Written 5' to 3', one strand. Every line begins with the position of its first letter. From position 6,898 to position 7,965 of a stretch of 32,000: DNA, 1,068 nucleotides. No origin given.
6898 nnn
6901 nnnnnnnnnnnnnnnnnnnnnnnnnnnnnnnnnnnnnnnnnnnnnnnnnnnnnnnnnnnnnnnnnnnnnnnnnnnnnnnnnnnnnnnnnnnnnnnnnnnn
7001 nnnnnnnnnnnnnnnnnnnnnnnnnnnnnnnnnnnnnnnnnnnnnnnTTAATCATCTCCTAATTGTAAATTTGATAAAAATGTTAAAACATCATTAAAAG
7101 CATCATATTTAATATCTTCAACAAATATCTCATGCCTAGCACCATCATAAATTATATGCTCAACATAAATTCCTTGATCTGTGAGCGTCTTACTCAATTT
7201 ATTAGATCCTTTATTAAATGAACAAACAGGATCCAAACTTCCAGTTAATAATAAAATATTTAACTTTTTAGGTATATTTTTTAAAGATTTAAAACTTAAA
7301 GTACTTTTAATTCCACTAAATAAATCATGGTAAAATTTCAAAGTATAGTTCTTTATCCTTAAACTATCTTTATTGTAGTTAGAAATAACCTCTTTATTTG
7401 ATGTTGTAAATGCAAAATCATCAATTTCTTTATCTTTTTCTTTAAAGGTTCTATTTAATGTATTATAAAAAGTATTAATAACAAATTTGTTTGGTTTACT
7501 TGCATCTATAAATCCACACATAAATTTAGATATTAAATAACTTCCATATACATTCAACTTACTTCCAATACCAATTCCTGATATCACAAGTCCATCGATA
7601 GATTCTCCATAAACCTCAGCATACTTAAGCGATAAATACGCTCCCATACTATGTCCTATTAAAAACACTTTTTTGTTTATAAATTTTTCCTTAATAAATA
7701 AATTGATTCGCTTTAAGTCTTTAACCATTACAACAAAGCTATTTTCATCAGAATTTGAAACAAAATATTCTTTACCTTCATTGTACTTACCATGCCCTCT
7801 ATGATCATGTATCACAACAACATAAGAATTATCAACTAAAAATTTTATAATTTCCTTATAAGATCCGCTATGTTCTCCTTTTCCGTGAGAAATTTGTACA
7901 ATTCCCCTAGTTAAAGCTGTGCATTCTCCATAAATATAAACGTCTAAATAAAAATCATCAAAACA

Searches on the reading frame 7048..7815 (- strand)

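Call 48: search_protein_families(library=pfam, proteins=[window:7048-7815:-], max_evalue=0.001)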
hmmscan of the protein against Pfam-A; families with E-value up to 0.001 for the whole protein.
window:7048-7815:- (255 aa): 8 families
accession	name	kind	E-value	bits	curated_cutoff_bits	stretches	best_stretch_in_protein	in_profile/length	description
PF12146.15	Hydrolase_4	-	2.4e-28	99.5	27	1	2-233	36-237/239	Serine aminopeptidase, S33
PF00561.26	Abhydrolase_1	-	2.5e-15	57.3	25.8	1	4-234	34-244/245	alpha/beta hydrolase fold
PF00326.27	Peptidase_S9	-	3.1e-07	30.5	22.6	1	173-249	133-208/213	Prolyl oligopeptidase family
PF02230.22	Abhydrolase_2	-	5e-05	23.7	23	0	174-235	145-206/217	Phospholipase/Carboxylesterase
PF10230.15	LIDHydrolase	-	0.0004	20.6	27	1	37-76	72-113/262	Lipid-droplet associated hydrolase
PF01738.24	DLH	-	0.0005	20.2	21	0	179-234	138-192/217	Dienelactone hydrolase family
PF12697.13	Abhydrolase_6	-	0.00078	20.6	26.3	1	4-80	34-93/217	Alpha/beta hydrolase family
PF05990.18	DUF900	-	0.00082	19.3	20.5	0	17-64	63-110/232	Alpha/beta hydrolase of unknown function (DUF900)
